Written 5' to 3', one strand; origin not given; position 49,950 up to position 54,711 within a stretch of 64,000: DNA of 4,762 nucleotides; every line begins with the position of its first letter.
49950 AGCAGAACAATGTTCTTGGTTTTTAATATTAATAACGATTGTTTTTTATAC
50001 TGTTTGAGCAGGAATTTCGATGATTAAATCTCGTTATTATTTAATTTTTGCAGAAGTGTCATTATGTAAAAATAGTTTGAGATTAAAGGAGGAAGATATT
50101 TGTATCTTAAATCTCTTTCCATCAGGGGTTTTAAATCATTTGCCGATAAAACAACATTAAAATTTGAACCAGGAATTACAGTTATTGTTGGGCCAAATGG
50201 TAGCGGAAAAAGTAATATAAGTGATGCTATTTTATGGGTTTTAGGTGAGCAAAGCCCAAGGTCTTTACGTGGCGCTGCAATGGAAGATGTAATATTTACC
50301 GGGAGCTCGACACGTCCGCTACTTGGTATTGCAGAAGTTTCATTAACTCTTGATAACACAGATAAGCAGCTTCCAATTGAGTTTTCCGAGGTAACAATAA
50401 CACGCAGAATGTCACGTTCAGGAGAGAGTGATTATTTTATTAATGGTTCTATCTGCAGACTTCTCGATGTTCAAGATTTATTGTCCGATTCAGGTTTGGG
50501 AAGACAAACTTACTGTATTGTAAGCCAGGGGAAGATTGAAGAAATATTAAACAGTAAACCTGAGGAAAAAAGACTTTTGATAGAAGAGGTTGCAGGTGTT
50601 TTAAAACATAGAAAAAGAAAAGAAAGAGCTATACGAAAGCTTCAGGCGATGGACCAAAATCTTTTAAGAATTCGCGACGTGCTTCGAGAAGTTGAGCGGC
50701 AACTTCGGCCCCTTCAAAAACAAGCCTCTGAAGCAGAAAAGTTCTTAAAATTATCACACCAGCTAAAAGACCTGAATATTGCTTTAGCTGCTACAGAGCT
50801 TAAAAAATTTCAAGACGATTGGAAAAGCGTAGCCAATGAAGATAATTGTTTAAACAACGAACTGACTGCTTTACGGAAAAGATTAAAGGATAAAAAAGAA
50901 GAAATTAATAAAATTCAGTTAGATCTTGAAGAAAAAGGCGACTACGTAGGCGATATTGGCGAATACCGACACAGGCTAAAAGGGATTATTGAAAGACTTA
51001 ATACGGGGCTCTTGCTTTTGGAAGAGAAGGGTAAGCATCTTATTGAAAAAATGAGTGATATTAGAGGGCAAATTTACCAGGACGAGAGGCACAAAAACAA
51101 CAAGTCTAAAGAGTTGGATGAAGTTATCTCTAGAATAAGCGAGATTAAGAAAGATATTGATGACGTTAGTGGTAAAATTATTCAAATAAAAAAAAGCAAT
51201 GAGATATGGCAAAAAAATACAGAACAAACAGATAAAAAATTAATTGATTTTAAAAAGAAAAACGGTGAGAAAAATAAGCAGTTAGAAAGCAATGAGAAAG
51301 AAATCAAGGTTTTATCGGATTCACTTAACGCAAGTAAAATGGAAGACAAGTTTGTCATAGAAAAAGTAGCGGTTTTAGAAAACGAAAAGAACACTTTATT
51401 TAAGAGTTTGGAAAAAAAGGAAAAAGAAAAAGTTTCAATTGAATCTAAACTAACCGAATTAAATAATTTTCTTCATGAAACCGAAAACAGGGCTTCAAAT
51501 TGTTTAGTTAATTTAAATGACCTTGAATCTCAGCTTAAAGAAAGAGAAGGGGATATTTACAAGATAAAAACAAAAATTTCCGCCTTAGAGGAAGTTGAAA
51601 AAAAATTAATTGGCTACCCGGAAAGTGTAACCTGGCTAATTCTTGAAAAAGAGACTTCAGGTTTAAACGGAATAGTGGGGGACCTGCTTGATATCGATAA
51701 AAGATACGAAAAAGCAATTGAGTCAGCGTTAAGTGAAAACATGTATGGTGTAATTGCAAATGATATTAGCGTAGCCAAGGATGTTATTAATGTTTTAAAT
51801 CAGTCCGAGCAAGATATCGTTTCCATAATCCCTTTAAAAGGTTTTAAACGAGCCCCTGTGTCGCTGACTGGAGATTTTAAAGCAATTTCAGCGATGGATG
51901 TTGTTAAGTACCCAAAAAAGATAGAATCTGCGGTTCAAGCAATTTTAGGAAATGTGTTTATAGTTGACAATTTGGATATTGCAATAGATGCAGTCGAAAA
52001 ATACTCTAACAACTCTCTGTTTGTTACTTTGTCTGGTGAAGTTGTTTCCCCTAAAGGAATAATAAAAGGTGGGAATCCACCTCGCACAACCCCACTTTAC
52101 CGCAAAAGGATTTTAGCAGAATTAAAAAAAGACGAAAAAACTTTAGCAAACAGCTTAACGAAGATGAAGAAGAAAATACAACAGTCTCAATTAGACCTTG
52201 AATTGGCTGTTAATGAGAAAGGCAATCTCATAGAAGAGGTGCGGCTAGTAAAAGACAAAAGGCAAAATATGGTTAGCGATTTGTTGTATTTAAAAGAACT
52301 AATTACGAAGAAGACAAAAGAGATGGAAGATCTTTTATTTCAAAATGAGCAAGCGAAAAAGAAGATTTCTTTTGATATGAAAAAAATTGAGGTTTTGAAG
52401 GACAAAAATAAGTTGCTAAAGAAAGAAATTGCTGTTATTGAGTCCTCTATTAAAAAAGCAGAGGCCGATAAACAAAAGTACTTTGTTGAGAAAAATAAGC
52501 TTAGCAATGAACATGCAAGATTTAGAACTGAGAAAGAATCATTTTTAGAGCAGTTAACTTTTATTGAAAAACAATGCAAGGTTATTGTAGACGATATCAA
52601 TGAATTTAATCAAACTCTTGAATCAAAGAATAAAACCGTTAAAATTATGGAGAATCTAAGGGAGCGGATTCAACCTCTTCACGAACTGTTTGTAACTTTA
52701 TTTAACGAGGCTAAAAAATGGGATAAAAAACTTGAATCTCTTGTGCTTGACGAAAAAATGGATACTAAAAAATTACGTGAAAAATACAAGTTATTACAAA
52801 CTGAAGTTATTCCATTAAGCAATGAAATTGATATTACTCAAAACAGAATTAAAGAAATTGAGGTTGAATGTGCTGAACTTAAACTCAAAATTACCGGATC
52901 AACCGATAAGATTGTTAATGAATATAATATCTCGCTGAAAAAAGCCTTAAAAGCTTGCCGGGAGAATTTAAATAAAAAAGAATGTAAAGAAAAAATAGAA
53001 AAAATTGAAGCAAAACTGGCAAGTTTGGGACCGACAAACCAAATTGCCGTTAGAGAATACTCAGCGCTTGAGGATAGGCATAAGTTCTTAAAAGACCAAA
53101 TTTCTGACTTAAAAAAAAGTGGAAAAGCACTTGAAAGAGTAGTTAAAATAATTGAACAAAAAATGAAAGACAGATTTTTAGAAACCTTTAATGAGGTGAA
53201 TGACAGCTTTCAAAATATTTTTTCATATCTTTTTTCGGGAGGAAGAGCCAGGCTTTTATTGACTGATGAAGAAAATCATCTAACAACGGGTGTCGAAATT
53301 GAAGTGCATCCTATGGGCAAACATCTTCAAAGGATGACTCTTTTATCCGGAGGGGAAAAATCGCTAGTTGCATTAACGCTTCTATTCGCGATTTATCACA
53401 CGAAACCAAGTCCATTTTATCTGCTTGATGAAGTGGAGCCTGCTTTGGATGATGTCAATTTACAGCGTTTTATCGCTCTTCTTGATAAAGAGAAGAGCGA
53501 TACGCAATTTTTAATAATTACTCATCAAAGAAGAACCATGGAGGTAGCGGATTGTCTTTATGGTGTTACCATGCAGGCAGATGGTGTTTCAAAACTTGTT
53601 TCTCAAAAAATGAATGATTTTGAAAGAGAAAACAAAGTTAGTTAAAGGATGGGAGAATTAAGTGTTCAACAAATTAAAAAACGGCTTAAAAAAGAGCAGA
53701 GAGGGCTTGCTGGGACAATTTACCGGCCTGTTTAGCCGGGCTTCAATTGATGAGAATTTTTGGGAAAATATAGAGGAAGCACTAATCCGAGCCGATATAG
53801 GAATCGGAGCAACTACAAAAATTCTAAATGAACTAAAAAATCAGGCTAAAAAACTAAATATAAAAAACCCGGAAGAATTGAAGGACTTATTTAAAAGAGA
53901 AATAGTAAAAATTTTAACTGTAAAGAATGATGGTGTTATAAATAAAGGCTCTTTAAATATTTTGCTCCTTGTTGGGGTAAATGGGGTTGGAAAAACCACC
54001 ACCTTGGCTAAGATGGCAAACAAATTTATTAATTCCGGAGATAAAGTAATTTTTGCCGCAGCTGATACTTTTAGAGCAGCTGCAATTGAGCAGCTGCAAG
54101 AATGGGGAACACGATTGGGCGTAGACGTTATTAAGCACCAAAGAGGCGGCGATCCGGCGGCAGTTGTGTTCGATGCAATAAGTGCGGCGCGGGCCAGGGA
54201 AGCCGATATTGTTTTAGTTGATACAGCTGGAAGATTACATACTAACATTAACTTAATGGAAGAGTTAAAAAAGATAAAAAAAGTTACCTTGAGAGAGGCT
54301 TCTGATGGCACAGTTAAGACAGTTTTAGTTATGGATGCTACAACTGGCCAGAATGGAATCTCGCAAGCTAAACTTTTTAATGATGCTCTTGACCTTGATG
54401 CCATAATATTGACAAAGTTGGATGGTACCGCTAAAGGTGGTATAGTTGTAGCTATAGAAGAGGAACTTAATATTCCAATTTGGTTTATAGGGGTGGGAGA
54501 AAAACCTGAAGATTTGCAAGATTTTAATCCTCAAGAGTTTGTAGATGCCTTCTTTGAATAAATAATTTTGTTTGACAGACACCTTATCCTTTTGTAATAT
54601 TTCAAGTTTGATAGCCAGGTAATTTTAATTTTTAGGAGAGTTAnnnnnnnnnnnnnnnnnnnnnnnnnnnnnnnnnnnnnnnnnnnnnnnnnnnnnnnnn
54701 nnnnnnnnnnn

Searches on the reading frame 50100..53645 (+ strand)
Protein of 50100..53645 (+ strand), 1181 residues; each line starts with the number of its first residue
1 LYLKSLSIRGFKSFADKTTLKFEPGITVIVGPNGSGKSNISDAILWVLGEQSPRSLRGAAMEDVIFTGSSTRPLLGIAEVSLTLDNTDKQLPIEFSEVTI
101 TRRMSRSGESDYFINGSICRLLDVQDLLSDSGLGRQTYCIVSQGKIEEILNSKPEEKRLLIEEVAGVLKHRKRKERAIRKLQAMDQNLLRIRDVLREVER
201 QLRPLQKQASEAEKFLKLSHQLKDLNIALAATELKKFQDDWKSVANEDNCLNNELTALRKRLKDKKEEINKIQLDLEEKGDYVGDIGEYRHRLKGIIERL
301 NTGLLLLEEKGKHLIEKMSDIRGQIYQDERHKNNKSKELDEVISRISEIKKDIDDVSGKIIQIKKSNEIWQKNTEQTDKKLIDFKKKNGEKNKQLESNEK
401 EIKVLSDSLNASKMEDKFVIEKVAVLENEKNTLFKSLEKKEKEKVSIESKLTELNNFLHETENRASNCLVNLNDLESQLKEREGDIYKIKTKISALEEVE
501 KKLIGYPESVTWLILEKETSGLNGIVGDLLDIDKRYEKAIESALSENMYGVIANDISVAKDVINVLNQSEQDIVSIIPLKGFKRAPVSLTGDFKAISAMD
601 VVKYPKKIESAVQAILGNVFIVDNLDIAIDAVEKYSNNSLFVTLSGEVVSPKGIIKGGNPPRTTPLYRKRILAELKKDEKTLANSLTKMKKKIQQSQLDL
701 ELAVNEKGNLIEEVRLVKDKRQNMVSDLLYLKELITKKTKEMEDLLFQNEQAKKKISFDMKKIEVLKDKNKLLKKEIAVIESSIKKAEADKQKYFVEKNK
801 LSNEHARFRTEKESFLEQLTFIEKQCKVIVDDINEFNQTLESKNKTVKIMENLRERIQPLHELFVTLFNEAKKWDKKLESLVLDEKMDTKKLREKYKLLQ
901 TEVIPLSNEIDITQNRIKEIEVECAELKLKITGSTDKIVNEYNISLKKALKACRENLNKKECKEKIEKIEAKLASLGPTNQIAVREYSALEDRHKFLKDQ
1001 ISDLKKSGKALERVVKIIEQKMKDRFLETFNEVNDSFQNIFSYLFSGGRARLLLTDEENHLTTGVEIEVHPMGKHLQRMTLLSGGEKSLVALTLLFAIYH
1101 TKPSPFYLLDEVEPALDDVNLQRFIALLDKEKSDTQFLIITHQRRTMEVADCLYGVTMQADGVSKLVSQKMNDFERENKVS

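Call 72: search_protein_families(library=pfam, proteins=[window:50100-53645:+], max_evalue=0.00001)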
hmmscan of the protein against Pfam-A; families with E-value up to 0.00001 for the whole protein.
window:50100-53645:+ (1181 aa): 6 families
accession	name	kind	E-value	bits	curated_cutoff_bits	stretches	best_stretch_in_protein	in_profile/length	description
PF02463.25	SMC_N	-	1.5e-63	214.6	40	1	2-1164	1-219/220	RecF/RecN/SMC N terminal domain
PF06470.18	SMC_hinge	-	1e-21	77.9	22.5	1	520-630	2-114/116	SMC proteins Flexible Hinge Domain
PF13476.12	AAA_23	-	3.1e-20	74.1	27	1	5-278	1-195/201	AAA domain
PF13304.12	AAA_21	-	2.3e-15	57.9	27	1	26-260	1-209/304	AAA domain, putative AbiEii toxin, Type IV TA system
PF13175.12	AAA_15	-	8.8e-07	29.3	32.1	1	1-446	1-245/374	AAA ATPase domain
PF13555.12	AAA_29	-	3e-06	27.3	27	1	6-50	4-48/61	P-loop containing region of AAA domain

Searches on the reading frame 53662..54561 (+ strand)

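Call 72: search_protein_families(library=pfam, proteins=[window:53662-54561:+], max_evalue=0.00001)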
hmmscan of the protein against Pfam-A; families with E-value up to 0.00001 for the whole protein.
window:53662-54561:+ (299 aa): 4 families
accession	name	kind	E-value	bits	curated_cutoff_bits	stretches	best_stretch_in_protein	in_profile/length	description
PF00448.28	SRP54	-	3.8e-76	255.6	22.7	1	99-298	2-195/196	SRP54-type protein, GTPase domain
PF02881.24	SRP54_N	-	6.8e-14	52.3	22.4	1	15-80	4-74/75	SRP54-type protein, helical bundle domain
PF13401.12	AAA_22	-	1.2e-06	29.3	27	1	99-224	6-122/130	AAA domain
PF13604.12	AAA_30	-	9.5e-06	25.9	27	0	100-195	20-103/191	AAA domain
